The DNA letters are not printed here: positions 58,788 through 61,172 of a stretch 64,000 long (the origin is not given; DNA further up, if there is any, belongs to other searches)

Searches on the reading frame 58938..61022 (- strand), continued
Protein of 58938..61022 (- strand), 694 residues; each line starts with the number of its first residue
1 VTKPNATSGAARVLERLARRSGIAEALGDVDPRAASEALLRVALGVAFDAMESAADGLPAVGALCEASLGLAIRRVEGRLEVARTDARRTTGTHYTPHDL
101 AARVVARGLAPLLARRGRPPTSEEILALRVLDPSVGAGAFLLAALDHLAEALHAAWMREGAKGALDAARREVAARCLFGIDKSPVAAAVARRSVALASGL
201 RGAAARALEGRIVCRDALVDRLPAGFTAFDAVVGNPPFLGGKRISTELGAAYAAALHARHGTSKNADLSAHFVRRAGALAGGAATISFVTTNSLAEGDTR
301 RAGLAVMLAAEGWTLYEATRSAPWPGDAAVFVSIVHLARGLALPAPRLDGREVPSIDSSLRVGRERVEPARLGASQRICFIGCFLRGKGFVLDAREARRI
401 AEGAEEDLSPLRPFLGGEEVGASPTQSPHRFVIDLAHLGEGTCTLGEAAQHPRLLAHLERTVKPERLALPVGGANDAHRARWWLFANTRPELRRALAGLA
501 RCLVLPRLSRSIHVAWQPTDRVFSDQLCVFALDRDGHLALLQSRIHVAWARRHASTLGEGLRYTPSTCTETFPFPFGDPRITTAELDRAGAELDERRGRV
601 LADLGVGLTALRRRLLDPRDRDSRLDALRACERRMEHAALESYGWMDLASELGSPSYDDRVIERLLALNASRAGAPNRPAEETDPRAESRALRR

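Call 27: find_encoding_contigs(protein=P0002, flank=10000, max_places=1)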
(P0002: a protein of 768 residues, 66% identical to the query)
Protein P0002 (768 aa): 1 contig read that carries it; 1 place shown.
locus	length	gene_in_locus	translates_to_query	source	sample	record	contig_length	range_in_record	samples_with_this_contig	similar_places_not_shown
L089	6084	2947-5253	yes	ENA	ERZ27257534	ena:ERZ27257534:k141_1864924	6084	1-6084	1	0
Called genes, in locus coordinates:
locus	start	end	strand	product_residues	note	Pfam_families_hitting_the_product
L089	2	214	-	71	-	?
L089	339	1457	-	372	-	-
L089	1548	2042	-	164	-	PF07366:SnoaL (weak), PF12680:SnoaL_2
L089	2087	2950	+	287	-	-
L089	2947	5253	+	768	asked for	PF07669:Eco57I, PF20473:MmeI_Mtase, PF20466:MmeI_TRD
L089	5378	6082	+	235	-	?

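Call 30: find_encoding_contigs(protein=P0003, flank=10000, max_places=2)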
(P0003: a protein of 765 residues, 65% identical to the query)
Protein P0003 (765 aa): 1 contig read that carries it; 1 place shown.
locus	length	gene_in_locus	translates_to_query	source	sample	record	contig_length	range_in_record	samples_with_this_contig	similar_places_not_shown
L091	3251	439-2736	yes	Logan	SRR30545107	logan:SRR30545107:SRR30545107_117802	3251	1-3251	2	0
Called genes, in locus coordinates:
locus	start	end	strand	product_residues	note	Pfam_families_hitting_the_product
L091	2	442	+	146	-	?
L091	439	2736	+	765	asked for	PF07669:Eco57I, PF20473:MmeI_Mtase, PF20466:MmeI_TRD (weak)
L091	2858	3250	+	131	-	?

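Call 41: search_solved_structures(query=window:58938-61022:-, max_evalue=0.001, show_alignments=1)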
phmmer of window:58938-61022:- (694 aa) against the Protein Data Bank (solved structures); distinct sequences matched with E-value up to 0.001: 2.
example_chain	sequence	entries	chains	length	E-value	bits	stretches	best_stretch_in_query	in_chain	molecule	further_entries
8cxz_A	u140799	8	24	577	0.00067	21.5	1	86-246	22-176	Site-specific DNA-methyltransferase (adenine-specific)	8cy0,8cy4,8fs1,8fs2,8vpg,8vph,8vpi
7lni_A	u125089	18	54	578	0.00067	21.5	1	86-246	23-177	Site-specific DNA-methyltransferase (adenine-specific)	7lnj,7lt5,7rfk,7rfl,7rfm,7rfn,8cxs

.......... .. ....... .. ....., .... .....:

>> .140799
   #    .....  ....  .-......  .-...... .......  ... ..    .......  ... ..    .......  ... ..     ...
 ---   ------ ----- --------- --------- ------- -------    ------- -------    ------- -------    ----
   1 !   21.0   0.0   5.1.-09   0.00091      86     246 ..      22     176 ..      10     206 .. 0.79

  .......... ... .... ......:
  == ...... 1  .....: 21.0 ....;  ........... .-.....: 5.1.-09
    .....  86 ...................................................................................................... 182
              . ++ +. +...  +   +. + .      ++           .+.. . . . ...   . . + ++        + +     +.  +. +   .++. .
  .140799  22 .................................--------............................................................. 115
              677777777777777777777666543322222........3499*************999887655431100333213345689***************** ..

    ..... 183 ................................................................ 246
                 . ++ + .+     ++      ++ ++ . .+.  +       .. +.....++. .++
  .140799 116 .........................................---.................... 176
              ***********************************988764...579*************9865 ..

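Call 43: search_solved_structures(query=A3, max_evalue=0.001, show_alignments=0)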
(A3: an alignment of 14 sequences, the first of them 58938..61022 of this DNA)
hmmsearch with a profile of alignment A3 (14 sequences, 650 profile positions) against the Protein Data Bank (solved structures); distinct sequences matched with E-value up to 0.001: 16.
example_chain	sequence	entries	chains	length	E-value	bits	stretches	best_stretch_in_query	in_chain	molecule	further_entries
5hr4_C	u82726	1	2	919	1.1e-29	106.3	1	50-619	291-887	MmeI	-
7lni_A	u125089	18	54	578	2.4e-22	82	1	52-257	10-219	Site-specific DNA-methyltransferase (adenine-specific)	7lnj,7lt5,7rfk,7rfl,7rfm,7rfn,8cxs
8cxz_A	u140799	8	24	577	2.4e-22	82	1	52-257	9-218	Site-specific DNA-methyltransferase (adenine-specific)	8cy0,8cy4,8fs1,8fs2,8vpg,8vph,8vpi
7qw5_A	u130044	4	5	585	4.8e-13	51.3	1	64-258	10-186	Modification methylase BseCI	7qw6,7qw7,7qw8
2okc_A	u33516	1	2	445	3.4e-12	48.5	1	51-203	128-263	Type I restriction enzyme StySJI M protein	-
8c45_A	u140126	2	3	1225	1.2e-11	46.6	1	84-251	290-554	site-specific DNA-methyltransferase (adenine-specific)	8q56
9ewz_C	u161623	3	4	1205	4.5e-11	44.8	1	84-251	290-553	Adenine-specific methyltransferase BrxX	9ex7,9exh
8zek_A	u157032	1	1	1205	4.5e-11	44.8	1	84-251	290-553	site-specific DNA-methyltransferase (adenine-specific)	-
8w0p_A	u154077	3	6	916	1.9e-10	42.7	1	41-260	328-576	RM.BsaXI | site-specific DNA-methyltransferase (adenine-specific)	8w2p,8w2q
4xqk_A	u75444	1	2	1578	3.4e-08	35.3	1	8-268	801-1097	LlaBIII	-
7lo5_A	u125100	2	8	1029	5.3e-08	34.6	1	32-268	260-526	Site-specific DNA-methyltransferase (adenine-specific)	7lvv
7vru_A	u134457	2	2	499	3.6e-07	31.9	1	46-254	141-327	Site-specific DNA-methyltransferase (adenine-specific)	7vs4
5ybb_A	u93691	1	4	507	4.3e-06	28.3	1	52-205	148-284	Type I restriction-modification system methyltransferase subunit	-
3khk_A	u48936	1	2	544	1.9e-05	26.2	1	43-203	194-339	Type I restriction-modification system methylation subunit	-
3ufb_A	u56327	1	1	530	2.8e-05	25.6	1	49-210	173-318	Type I restriction-modification system methyltransferase subunit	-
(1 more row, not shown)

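Call 48: search_protein_families(library=pfam, proteins=[P0030, P0005, P0059, P0007, P0002, P0075, P0080], max_evalue=0.01)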
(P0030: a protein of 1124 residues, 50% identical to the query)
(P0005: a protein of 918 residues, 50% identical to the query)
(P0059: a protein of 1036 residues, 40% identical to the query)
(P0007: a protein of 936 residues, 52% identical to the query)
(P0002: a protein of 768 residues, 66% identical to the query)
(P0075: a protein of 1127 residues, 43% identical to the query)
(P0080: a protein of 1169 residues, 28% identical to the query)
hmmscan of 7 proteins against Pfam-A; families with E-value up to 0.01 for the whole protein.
P0030 (1124 aa): 5 families
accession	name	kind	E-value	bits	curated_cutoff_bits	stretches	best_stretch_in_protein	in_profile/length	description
PF20473.4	MmeI_Mtase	-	2.9e-13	50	27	1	655-765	139-249/259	MmeI, DNA-methyltransferase domain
PF20466.3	MmeI_TRD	-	1.5e-11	44.5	27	1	814-997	29-205/207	MmeI, target recognition domain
PF07669.17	Eco57I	-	2.7e-11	44.3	25.3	1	607-719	59-140/171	Eco57I restriction-modification methylase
PF02384.22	N6_Mtase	-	0.0012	18.7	20.4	1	322-443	25-98/311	N-6 DNA Methylase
PF01170.24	UPF0020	-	0.0021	18.2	22.3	0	358-440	29-94/197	RMKL-like, methyltransferase domain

P0005 (918 aa): 4 families
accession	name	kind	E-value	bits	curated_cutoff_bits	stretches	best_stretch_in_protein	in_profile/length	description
PF20473.4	MmeI_Mtase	-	4.1e-18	65.9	27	2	462-567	138-247/259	MmeI, DNA-methyltransferase domain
PF07669.17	Eco57I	-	1.7e-15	57.9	25.3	1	266-527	2-140/171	Eco57I restriction-modification methylase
PF20466.3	MmeI_TRD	-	2.7e-15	56.7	27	1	622-806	29-206/207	MmeI, target recognition domain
PF02384.22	N6_Mtase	-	4.4e-06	26.7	20.4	1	171-286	23-99/311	N-6 DNA Methylase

P0059 (1036 aa): 5 families
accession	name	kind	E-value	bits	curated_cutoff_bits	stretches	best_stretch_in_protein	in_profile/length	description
PF20466.3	MmeI_TRD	-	4.7e-19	69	27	1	737-933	12-206/207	MmeI, target recognition domain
PF07669.17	Eco57I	-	3.8e-10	40.6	25.3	1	432-641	2-139/171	Eco57I restriction-modification methylase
PF20473.4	MmeI_Mtase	-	3.3e-08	33.4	27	1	578-683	140-249/259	MmeI, DNA-methyltransferase domain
PF02384.22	N6_Mtase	-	0.0018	18.1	20.4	0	343-447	23-94/311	N-6 DNA Methylase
PF20467.3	MmeI_C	-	0.0066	17.1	27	0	963-999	26-57/83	MmeI, C-terminal domain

P0007 (936 aa): 5 families
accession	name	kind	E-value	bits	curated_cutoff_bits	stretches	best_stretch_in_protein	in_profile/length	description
PF07669.17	Eco57I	-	1.6e-14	54.8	25.3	1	317-550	2-145/171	Eco57I restriction-modification methylase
PF20473.4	MmeI_Mtase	-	4.1e-14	52.8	27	2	483-588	139-248/259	MmeI, DNA-methyltransferase domain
PF20466.3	MmeI_TRD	-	2.2e-08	34.2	27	1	639-822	28-205/207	MmeI, target recognition domain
PF02384.22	N6_Mtase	-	0.00017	21.4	20.4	1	223-336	22-98/311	N-6 DNA Methylase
PF01170.24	UPF0020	-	0.001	19.2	22.3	0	265-333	32-94/197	RMKL-like, methyltransferase domain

P0002 (768 aa): 3 families
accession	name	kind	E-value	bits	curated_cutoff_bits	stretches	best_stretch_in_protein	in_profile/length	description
PF20473.4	MmeI_Mtase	-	2.7e-14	53.4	27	2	317-422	138-247/259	MmeI, DNA-methyltransferase domain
PF20466.3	MmeI_TRD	-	9.1e-10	38.7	27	1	473-662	29-205/207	MmeI, target recognition domain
PF07669.17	Eco57I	-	4.4e-09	37.1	25.3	1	186-382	2-140/171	Eco57I restriction-modification methylase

P0075 (1127 aa): 4 families
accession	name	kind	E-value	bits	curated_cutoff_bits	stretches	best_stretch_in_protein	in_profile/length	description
PF20473.4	MmeI_Mtase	-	5e-16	59.1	27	2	889-1000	139-254/259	MmeI, DNA-methyltransferase domain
PF07669.17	Eco57I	-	2.2e-15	57.6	25.3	1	682-953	2-139/171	Eco57I restriction-modification methylase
PF20464.3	MmeI_N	-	6.6e-06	27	27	1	169-275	89-180/181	MmeI, N-terminal domain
PF02384.22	N6_Mtase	-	8.5e-05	22.5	20.4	1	565-623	27-71/311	N-6 DNA Methylase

P0080 (1169 aa): 6 families
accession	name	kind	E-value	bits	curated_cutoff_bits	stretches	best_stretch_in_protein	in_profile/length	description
PF20473.4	MmeI_Mtase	-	5.9e-31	108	27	1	406-699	6-249/259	MmeI, DNA-methyltransferase domain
PF20464.3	MmeI_N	-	5e-22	79.5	27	1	8-204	4-180/181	MmeI, N-terminal domain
PF20465.4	MmeI_hel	-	1e-14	55.5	27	1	211-282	2-75/75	MmeI, helicase spacer domain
PF20466.3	MmeI_TRD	-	1.7e-11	44.3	27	1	763-944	30-207/207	MmeI, target recognition domain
PF07669.17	Eco57I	-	3.7e-06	27.6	25.3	1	473-652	2-139/171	Eco57I restriction-modification methylase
PF02384.22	N6_Mtase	-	0.0071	16.1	20.4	0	422-489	49-95/311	N-6 DNA Methylase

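Call 61: search_dna_similar(query=window:58938-61022:-, collection=plasmids, mode=protein, max_evalue=1e-10, max_rows=12)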
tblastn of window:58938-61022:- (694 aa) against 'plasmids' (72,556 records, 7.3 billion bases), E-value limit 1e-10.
Records with a match: 75; places in all: 75; records where one place covers at least 80% of the query: 0.
Best place of each record, by identity: <60% 75.
By first word of the organism name: Deinococcus 11; Rhodococcus 8; Nostoc 5; Bradyrhizobium 5; Planktothrix 3; Rhizobium 3; Trichormus 2; Calothrix 2; Ensifer 2; Synechococcus 2; and 29 more.
By predicted mobility (MOB-suite, as given by PLSDB): non-mobilizable 42; conjugative 28; mobilizable 5.
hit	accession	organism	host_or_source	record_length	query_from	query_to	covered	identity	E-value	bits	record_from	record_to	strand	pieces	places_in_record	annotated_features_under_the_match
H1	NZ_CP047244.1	Trichormus variabilis 0441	cell culture,thermal spring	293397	229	651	61%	39.8%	2e-53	207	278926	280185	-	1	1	DNA methyltransferase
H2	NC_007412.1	Trichormus variabilis ATCC 29413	-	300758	229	651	61%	39.8%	2e-53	207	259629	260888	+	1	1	DNA methyltransferase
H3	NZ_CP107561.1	Methylocystis sp. MJC1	whole organism,Alpine Peat Bogs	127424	229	673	64%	37.4%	1e-54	211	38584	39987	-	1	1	DNA methyltransferase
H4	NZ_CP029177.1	Acidibrevibacterium fodinaquatile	cell culture,acidic mine water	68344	222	688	67%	34.8%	2e-40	167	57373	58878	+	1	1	type IIL restriction-modification enzyme MmeI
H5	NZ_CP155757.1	Sphingomonas parapaucimobilis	Chinese cabbage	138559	229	672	64%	35.0%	3e-46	185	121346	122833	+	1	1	DNA methyltransferase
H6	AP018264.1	Scytonema sp. NIES-4073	-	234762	229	651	61%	36.6%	4e-54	209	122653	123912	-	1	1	hypothetical protein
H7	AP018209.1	Calothrix brevissima NIES-22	-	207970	229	651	61%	36.3%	8e-51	199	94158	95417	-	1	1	hypothetical protein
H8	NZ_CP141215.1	Sinorhizobium meliloti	alfalfa,Isolate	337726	229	672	64%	34.3%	9e-51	199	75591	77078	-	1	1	DNA methyltransferase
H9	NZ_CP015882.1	Ensifer adhaerens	silty clay loam soil (pH 6.1)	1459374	221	669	65%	33.7%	9e-37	156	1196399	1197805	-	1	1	none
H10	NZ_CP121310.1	Ensifer adhaerens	bacterial colony,soil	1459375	221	669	65%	33.7%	9e-37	156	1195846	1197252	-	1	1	none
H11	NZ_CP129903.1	Rhodococcus ruber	soil,bacterial genome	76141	229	672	64%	33.5%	3e-38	160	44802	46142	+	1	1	DNA methyltransferase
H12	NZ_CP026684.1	Nostoc sp. 'Peltigera membranacea cyanobiont' N6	Lichen thallus,Peltigera membranacea ...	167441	229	651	61%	35.0%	2e-48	191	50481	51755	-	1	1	DNA methyltransferase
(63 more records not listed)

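Call 62: search_dna_similar(query=window:58938-61022:-, collection=phages, mode=protein, max_evalue=1e-10, max_rows=8)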
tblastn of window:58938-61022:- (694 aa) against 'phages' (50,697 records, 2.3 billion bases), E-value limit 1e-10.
Records with a match: 1; places in all: 1; records where one place covers at least 80% of the query: 0.
Best place of each record, by identity: <60% 1.
By first word of the organism name: Bacteriophage 1.
By host as written in the record: - 1.
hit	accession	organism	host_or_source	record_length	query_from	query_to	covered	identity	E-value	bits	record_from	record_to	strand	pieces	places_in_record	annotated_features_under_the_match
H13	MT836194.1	Bacteriophage sp.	human fecal samples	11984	229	570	49%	36.7%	3e-39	162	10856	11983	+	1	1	record has no annotation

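Call 73: get_annotated_region(hit=H1, flank=7000)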
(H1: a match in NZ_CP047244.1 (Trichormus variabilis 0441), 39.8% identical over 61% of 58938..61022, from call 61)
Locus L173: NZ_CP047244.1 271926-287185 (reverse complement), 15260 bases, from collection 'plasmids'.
description: Trichormus variabilis 0441 plasmid unnamed2, complete sequence
organism: Trichormus variabilis 0441 (NCBI taxid 375899)
taxonomy: Bacteria; Cyanobacteriota; Cyanophyceae; Nostocales; Nostocaceae; Trichormus; Trichormus variabilis; Trichormus variabilis 0441
host: -; source: cell culture,thermal spring; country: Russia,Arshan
typing (MOB-suite, as given by PLSDB): conjugative; replicon rep_cluster_1671; relaxase MOBP; mating-pair formation MPF_T
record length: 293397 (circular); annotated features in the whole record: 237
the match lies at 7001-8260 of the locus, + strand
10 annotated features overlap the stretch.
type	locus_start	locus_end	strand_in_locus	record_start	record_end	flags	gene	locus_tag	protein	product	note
CDS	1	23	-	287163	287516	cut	-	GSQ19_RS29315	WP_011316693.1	hypothetical protein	-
CDS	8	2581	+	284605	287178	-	drmD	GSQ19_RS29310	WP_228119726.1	DISARM system SNF2-like helicase DrmD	-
CDS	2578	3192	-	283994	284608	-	-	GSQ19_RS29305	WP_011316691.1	hypothetical protein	-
CDS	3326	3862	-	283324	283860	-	-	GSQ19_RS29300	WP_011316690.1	hypothetical protein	-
CDS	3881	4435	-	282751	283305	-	-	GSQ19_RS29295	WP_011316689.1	GNAT family N-acetyltransferase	-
CDS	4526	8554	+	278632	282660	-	-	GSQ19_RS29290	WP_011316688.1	DNA methyltransferase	-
CDS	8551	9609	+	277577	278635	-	-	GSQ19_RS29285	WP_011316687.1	ATP-binding protein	-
CDS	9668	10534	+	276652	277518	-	-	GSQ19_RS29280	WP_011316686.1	DUF4435 domain-containing protein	-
CDS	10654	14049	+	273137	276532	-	drmA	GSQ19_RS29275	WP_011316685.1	DISARM system helicase DrmA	-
CDS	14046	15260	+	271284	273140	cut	-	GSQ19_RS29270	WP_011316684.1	DUF1998 domain-containing protein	-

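Call 74: get_annotated_region(hit=H3, flank=7000)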
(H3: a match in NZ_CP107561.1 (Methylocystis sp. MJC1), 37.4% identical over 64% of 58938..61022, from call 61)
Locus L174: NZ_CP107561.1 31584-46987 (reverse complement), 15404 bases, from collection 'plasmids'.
description: Methylocystis sp. MJC1 plasmid unnamed3, complete sequence
organism: Methylocystis sp. MJC1 (NCBI taxid 2654282)
taxonomy: Bacteria; Pseudomonadota; Alphaproteobacteria; Hyphomicrobiales; Methylocystaceae; Methylocystis; Methylocystis sp. MJC1
host: -; source: whole organism,Alpine Peat Bogs; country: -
typing (MOB-suite, as given by PLSDB): non-mobilizable
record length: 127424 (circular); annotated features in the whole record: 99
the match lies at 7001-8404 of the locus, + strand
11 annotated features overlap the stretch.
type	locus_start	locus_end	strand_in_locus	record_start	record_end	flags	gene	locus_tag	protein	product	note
CDS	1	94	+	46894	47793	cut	-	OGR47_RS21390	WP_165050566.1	toprim domain-containing protein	-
CDS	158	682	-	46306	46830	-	-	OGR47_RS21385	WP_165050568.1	phospholipase D-like domain-containing protein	-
CDS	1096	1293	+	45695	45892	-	-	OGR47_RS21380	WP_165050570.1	type II toxin-antitoxin system prevent-host-death family antitoxin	GO:0008219 - cell death [Evidence IEA]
CDS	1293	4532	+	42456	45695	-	drmD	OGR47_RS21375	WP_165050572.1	DISARM system SNF2-like helicase DrmD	-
CDS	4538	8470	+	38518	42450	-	-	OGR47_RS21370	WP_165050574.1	DNA methyltransferase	-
CDS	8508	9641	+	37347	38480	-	-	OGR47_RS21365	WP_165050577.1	phospholipase D family protein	-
CDS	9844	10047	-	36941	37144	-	-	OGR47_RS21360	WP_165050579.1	DUF2188 domain-containing protein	-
CDS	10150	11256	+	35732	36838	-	-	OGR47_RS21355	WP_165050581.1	XRE family transcriptional regulator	-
CDS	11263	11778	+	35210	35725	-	-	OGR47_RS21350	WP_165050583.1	hypothetical protein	-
CDS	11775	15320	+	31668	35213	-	drmA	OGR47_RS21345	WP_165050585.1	DISARM system helicase DrmA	-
CDS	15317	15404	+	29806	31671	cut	-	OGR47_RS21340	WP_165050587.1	DUF1998 domain-containing protein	-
